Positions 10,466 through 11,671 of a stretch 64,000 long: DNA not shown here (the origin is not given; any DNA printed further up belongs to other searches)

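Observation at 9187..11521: Three-gene cluster that looks like peptide-maturation (RiPP-type) machinery but has no visible precursor peptide: a PqqD-like recognition protein, a radical SAM/SPASM enzyme and a pseudo-radical-SAM/SPASM protein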

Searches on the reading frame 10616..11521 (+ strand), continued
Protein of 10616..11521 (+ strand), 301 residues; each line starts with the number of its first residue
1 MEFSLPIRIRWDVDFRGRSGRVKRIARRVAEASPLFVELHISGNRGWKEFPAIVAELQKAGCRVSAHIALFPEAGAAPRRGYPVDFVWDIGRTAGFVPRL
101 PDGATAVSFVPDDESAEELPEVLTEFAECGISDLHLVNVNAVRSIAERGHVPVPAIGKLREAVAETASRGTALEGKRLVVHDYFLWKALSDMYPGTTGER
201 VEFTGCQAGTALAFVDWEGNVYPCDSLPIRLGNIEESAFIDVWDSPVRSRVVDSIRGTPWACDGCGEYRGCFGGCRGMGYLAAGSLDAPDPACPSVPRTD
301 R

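Call 23: find_encoding_contigs(protein=P0162, flank=10000, max_places=3)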
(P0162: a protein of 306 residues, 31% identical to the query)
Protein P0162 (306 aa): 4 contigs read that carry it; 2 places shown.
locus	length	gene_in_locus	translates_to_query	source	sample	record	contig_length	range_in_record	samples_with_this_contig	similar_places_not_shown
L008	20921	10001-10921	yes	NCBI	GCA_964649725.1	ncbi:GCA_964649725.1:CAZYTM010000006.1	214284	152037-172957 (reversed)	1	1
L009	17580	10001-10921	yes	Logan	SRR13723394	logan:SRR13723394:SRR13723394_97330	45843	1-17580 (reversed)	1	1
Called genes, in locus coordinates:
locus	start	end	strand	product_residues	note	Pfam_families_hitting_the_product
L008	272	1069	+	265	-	PF13620:CarboxypepD_reg (faint)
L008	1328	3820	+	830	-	PF28492:Beta_helix_4 (weak), PF05048:NosD (weak), PF13229:Beta_helix, PF05048:NosD, PF13229:Beta_helix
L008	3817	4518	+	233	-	PF10670:DUF4198 (faint), PF13620:CarboxypepD_reg (faint)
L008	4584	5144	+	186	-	PF04069:OpuAC (weak)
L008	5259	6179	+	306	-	PF05140:ResB (faint)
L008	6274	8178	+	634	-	PF03773:ArsP_1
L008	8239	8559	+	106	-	PF01050:MannoseP_isomer (weak), PF07883:Cupin_2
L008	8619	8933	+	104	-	PF05402:PqqD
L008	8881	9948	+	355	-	PF04055:Radical_SAM, PF13186:SPASM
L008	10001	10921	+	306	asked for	PF13186:SPASM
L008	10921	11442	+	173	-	PF02663:FmdE, PF01258:zf-dskA_traR (weak)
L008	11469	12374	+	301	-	PF12974:Phosphonate-bd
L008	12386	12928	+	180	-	-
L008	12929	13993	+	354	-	PF04143:Sulf_transp (faint)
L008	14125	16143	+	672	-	PF13371:TPR_9 (faint), PF13431:TPR_17 (faint), PF00515:TPR_1 (faint), PF07719:TPR_2 (faint), PF13424:TPR_12 (faint), PF13414:TPR_11 (weak)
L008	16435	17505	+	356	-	PF04055:Radical_SAM, PF13186:SPASM (weak)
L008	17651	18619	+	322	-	PF00676:E1_dh, PF02775:TPP_enzyme_C (faint)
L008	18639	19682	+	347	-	PF02779:Transket_pyr, PF02780:Transketolase_C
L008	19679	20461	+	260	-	PF00535:Glycos_transf_2, PF13641:Glyco_tranf_2_3 (weak)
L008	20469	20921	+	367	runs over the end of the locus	PF04055:Radical_SAM, PF13186:SPASM (weak)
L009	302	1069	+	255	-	PF13620:CarboxypepD_reg (faint)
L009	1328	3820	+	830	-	PF28492:Beta_helix_4 (weak), PF05048:NosD (weak), PF13229:Beta_helix, PF05048:NosD, PF13229:Beta_helix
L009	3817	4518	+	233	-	PF10670:DUF4198 (faint), PF13620:CarboxypepD_reg (faint)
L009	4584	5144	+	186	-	PF04069:OpuAC (weak)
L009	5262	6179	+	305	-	PF05140:ResB (faint)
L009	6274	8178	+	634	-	PF03773:ArsP_1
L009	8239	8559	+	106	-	PF01050:MannoseP_isomer (weak), PF07883:Cupin_2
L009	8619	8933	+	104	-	PF05402:PqqD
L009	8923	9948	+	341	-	PF04055:Radical_SAM, PF13186:SPASM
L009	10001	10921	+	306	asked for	PF13186:SPASM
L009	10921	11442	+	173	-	PF02663:FmdE, PF01258:zf-dskA_traR (weak)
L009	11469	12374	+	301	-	PF12974:Phosphonate-bd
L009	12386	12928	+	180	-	-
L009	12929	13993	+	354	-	PF04143:Sulf_transp (faint)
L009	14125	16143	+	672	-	PF13371:TPR_9 (faint), PF13431:TPR_17 (faint), PF00515:TPR_1 (faint), PF07719:TPR_2 (faint), PF13424:TPR_12 (faint), PF13414:TPR_11 (weak)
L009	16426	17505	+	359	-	PF04055:Radical_SAM, PF13186:SPASM (weak)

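Call 28: find_encoding_contigs(protein=P0271, flank=10000, max_places=1)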
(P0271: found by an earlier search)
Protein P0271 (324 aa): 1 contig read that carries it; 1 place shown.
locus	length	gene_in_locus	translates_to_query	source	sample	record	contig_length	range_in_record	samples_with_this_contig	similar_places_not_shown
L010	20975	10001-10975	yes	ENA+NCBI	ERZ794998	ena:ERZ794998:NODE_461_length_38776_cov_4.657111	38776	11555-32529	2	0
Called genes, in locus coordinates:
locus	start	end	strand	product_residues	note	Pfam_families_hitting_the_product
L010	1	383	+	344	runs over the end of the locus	PF09459:EB_dh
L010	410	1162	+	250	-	PF13620:CarboxypepD_reg (weak)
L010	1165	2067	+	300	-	PF13513:HEAT_EZ (faint), PF03130:HEAT_PBS (faint), PF02985:HEAT (faint), PF13646:HEAT_2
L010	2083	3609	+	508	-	PF12801:Fer4_5 (faint)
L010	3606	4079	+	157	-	-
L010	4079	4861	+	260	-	PF13229:Beta_helix (faint)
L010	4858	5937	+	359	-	PF28492:Beta_helix_4 (weak), PF13229:Beta_helix, PF05048:NosD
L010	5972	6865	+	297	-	PF12974:Phosphonate-bd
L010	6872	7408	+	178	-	-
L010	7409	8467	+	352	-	PF04143:Sulf_transp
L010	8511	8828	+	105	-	PF05402:PqqD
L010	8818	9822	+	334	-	PF04055:Radical_SAM, PF13186:SPASM (weak)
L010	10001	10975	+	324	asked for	PF13186:SPASM (weak)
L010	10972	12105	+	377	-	PF00155:Aminotran_1_2, PF00266:Aminotran_5, PF01053:Cys_Met_Meta_PP, PF01212:Beta_elim_lyase (weak), PF01041:DegT_DnrJ_EryC1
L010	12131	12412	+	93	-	-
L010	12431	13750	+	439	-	PF13638:PIN_4, PF02562:PhoH, PF13604:AAA_30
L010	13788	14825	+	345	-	PF00814:TsaD, PF22521:HypF_C_2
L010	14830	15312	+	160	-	PF09835:DUF2062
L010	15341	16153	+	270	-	PF00398:RrnaAD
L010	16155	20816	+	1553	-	PF21075:GDH_ACT1 (weak), PF21073:GDH_HM1 (weak), PF21077:GDH_ACT3, PF21078:GDH_HM3, PF05088:Bac_GDH_CD, PF21074:GDH_C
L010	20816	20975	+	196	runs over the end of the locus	PF01613:Flavin_Reduct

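Call 29: find_encoding_contigs(protein=P0163, flank=10000, max_places=1)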
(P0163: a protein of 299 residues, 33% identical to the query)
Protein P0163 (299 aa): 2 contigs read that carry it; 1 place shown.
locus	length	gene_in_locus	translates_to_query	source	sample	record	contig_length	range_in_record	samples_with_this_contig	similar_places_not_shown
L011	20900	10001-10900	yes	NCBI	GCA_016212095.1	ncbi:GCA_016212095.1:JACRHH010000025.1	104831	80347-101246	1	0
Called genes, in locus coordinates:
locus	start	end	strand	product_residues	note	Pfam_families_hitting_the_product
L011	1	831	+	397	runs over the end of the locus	PF01612:DNA_pol_A_exo1, PF00570:HRDC (weak)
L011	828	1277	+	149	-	PF00692:dUTPase, PF22769:DCD (weak)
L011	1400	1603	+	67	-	PF15919:HicB_lk_antitox (weak), PF21748:UPF0150 (weak)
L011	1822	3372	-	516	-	PF02366:PMT, PF13231:PMT_2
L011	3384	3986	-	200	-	PF02663:FmdE, PF01258:zf-dskA_traR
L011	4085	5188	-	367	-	PF11741:AMIN, PF01520:Amidase_3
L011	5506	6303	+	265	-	PF00142:Fer4_NifH (weak), PF06564:CBP_BcsQ (faint), PF10609:ParA (weak), PF01656:CbiA, PF02374:ArsA_ATPase, PF13614:AAA_31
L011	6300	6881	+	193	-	PF01812:5-FTHF_cyc-lig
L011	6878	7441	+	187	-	PF01227:GTP_cyclohydroI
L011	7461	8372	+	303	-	PF00763:THF_DHG_CYH, PF02882:THF_DHG_CYH_C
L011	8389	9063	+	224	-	PF12225:DUF5981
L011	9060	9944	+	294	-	PF02219:MTHFR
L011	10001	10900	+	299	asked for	PF13186:SPASM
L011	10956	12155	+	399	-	PF00004:AAA (weak), PF13173:AAA_14, PF13635:DUF4143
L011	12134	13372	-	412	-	PF00590:TP_methylase, PF13649:Methyltransf_25 (faint), PF02390:Methyltransf_4, PF13847:Methyltransf_31 (faint)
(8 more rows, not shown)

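Call 30: find_encoding_contigs(protein=P0272, flank=10000, max_places=1)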
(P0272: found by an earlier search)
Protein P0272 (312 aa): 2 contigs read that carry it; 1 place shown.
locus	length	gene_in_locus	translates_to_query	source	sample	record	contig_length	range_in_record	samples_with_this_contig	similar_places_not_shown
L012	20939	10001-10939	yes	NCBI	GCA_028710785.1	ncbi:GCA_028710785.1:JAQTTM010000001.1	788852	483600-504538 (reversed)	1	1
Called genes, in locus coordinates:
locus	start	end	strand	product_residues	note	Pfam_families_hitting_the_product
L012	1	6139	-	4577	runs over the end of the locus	-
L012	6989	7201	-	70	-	PF12728:HTH_17 (weak), PF13411:MerR_1 (weak), PF00376:MerR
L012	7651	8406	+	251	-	PF18912:DZR_2 (weak), PF00156:Pribosyltran (weak)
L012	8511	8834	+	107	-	PF05402:PqqD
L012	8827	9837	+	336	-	PF04055:Radical_SAM, PF13186:SPASM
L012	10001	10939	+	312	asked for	PF13186:SPASM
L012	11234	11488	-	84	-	PF01541:GIY-YIG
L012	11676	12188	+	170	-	-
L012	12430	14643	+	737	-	PF17191:RecG_wedge, PF01336:tRNA_anti-codon, PF04851:ResIII, PF00270:DEAD, PF00271:Helicase_C, PF19833:RecG_dom3_C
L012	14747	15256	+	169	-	PF01258:zf-dskA_traR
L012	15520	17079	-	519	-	-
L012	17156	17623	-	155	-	PF01371:Trp_repressor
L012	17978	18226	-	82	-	PF01541:GIY-YIG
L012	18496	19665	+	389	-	PF00814:TsaD, PF22521:HypF_C_2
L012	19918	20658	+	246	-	PF13367:PrsW-protease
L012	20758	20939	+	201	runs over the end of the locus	PF00011:HSP20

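Call 32: search_protein_families(library=ncbifam, proteins=[L008:10921-11442:+, L008:12929-13993:+, L008:6274-8178:+, L008:8239-8559:+, L010:10972-12105:+, L008:5259-6179:+], max_evalue=0.001)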
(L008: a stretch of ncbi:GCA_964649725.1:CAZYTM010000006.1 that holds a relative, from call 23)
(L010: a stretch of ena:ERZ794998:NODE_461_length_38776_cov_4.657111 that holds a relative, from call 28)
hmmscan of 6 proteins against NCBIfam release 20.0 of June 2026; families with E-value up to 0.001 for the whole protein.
L008:10921-11442:+ (173 aa): 0 families

L008:12929-13993:+ (354 aa): 4 families
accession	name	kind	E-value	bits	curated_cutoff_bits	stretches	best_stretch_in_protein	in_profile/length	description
TIGR04112.1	seleno_YedE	equivalog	1.1e-124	416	200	1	10-344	2-335/337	YedE family putative selenium transporter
NF052577.1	ThSTportTsuASprch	equivalog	2.9e-07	30.2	400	1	196-303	5-109/330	thiosulfate transporter TsuA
NF041049.1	thio_trans_TsuA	exception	1.1e-05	24.7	645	1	196-321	7-129/348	thiosulfate utilization transporter TsuA/YeeE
NF033796.1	selen_YedE_FdhT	exception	1.4e-05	24.5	350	1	186-336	209-354/387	selenium metabolism membrane protein YedE/FdhT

L008:6274-8178:+ (634 aa): 2 families
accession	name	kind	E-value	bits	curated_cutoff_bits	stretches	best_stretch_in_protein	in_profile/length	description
NF033936.1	CuZnOut_SO0444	equivalog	2.4e-31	109.1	300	1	86-397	7-319/351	SO_0444 family Cu/Zn efflux transporter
NF040736.1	efflux_SaoE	equivalog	5.4e-26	91.7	325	1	90-391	21-298/352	efflux transporter SaoE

L008:8239-8559:+ (106 aa): 2 families
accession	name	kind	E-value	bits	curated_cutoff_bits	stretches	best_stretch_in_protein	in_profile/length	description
TIGR01479.1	GMP_PMI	equivalog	4.4e-07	29.1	372.95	1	21-102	366-448/467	mannose-1-phosphate guanylyltransferase/mannose-6-phosphate isomerase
TIGR02451.1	anti_sig_ChrR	subfamily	0.00034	20.5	124.5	1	26-60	123-158/216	ChrR family anti-sigma-E factor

L010:10972-12105:+ (377 aa): 58 families (the best 25 are shown)
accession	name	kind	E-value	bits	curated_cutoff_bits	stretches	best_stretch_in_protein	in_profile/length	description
TIGR01977.1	am_tr_V_EF2568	hypoth_equivalog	1.3e-141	472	377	1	2-376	1-376/376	cysteine desulfurase family protein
NF040779.1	Sec_lyase_SclA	exception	1.3e-103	346.9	525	1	2-376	1-376/378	selenocysteine lyase SclA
TIGR01979.1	sufS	subfamily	3.8e-81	273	475.1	1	1-376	19-398/403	SufS family cysteine desulfurase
NF041166.1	f2_encap_cargo1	exception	2.4e-59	202.1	800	1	1-376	246-623/623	family 2A encapsulin nanocompartment cargo protein cysteine desulfurase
TIGR03402.1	FeS_nifS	equivalog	2e-52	178.3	530.75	1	2-339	1-323/379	cysteine desulfurase NifS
NF006791.0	PRK09295.1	equivalog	7.8e-52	176.7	661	1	1-376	24-401/406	cysteine desulfurase SufS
TIGR03235.1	DNA_S_dndA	equivalog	5.7e-50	170.6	480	1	3-315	1-304/353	cysteine desulfurase DndA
NF008126.0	PRK10874.1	equivalog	2.8e-46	158.4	607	1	2-374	21-393/401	cysteine desulfurase CsdA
TIGR03392.1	FeS_syn_CsdA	equivalog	4e-46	158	493.6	1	2-373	18-389/398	cysteine desulfurase CsdA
NF010611.0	PRK14012.1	equivalog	4.9e-45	154.2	548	1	2-299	7-296/406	IscS subfamily cysteine desulfurase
TIGR02006.1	IscS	equivalog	1.1e-44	153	643.2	1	2-298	5-291/402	IscS subfamily cysteine desulfurase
TIGR01976.1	am_tr_V_VC1184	hypoth_equivalog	6.4e-42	144.2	352.35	1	1-370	19-398/401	cysteine desulfurase-like protein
NF002806.0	PRK02948.1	subfamily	2.6e-40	138.6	304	1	1-275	1-263/381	IscS subfamily cysteine desulfurase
TIGR03403.1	nifS_epsilon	equivalog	1.3e-36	126.3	587.7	1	2-291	1-280/382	NifS family cysteine desulfurase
TIGR04343.1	egtE_PLP_lyase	equivalog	3.2e-29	101.9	400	1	2-372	15-367/370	ergothioneine biosynthesis PLP-dependent enzyme EgtE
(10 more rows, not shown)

L008:5259-6179:+ (306 aa): 0 families
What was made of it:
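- Closest known: YedE/YedF and SclA-type selenium trafficking genes. Same: Desulfuromonas-type loci add a TIGR01977/SclA-like desulfurase (call 32).
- The desulfurase scores 472 on TIGR01977 (cut-off 377) (call 32).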

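Call 54: predict_structure(alignment_id=A2)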
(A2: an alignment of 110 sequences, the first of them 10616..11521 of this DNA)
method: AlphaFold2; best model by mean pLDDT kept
length: 301 residues; sequences in the alignment: 110
mean_pLDDT: 94.2   pTM: 0.92
mean pLDDT of the five models: 94.2, 94.2, 93.9, 93.9, 93.0
residues with pLDDT >= 90: 268; 70-90: 25; 50-70: 7; < 50: 1
segments of 3 or more residues with pLDDT < 50: none
pLDDT, mean of each block of 10 residues (from residue 1): 84 89 96 97 94 97 97 90 97 95 97 97 98 97 96 94 97 97 95 92 85 97 98 98 98 96 94 96 96 80 49
secondary structure, 60 per line:
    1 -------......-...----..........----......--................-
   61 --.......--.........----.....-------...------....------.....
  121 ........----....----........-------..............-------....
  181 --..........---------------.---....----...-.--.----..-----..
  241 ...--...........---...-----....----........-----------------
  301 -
elements in order: E8-13 H22-31 E36-41 H44-59 E63-69 H72-80 E85-89 E106-109 H116-128 E133-136 H141-148 H156-169 E177-180 H183-192 E212-215 E220-222 H239-243 H246-256 H268-271 H276-283

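Call 59: fold_search(model_id=the predicted structure, library=pdb)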
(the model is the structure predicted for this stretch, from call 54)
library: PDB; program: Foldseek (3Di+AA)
matches with E <= 10: 1501; with E <= 0.001: 27
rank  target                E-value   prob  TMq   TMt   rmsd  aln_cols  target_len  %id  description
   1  5v1t_A                7.0e-08  1.00  0.63  0.46   6.3       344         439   14  Crystal structure of Streptococcus suis SuiB bound to precursor peptide SuiA (released 2017-08-30)
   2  5v1s_A                7.4e-08  1.00  0.63  0.47   6.2       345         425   16  Crystal structure of Streptococcus suis SuiB bound to S-adenosylmethionine (released 2017-08-30)
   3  5v1q_B                7.4e-08  1.00  0.60  0.44   6.6       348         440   16  Crystal structure of Streptococcus suis SuiB (released 2017-08-30)
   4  5v1q_A                7.8e-08  1.00  0.62  0.47   6.4       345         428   16  Crystal structure of Streptococcus suis SuiB (released 2017-08-30)
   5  6c8v                  2.5e-07  1.00  0.61  0.59   6.1       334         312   19  X-ray structure of PqqE from Methylobacterium extorquens (released 2018-02-14)
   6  4k39_B                4.3e-07  1.00  0.56  0.48   8.0       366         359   13  Native anSMEcpe with bound AdoMet and Cp18Cys peptide (released 2013-05-08)
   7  4k37_B                6.5e-07  1.00  0.64  0.54   6.3       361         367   14  Native anSMEcpe with bound AdoMet (released 2013-05-08)
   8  4k38_A                7.3e-07  1.00  0.65  0.54   6.3       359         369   15  Native anSMEcpe with bound AdoMet and Kp18Cys peptide (released 2013-05-08)
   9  4k37_A                7.3e-07  1.00  0.64  0.54   6.7       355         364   14  Native anSMEcpe with bound AdoMet (released 2013-05-08)
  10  5wgg_A                7.7e-07  1.00  0.58  0.43   6.8       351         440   14  Structural Insights into Thioether Bond Formation in the Biosynthesis of Sactipeptides (released 2017-07-26)
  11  4k36_A                1.6e-06  1.00  0.64  0.53   6.2       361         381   14  His6 tagged anSMEcpe with bound AdoMet (released 2013-05-08)
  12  5why_B                1.6e-06  1.00  0.59  0.44   5.9       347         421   14  Structural Insights into Thioether Bond Formation in the Biosynthesis of Sactipeptides (released 2017-07-26)
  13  4k39_A                2.0e-06  1.00  0.65  0.56   6.6       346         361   14  Native anSMEcpe with bound AdoMet and Cp18Cys peptide (released 2013-05-08)
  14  8vpo                  4.5e-06  1.00  0.60  0.44   7.1       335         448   11  X-Ray Crystal Structure of TigE from Paramaledivibacter caminithermalis (released 2024-02-07)
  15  4k38_B                5.3e-06  1.00  0.63  0.54   6.2       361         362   14  Native anSMEcpe with bound AdoMet and Kp18Cys peptide (released 2013-05-08)
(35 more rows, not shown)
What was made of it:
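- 10616..11521 (+): SPASM-only pseudo-radical-SAM protein. The model has pLDDT 94.2 and matches SuiB, PqqE and anSME (calls 54, 59).
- On Radical SAM superfamily (for 10616-11521): The fold is retained (call 59).
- Checked: Its AlphaFold2 model (pLDDT 94.2, call 54) superposes over its full length on the radical SAM/SPASM maturases SuiB, PqqE, anSME and CteB, with TM about 0.6 (call 59).
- The pseudo-enzyme fold is supported by calls 54 and 59.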
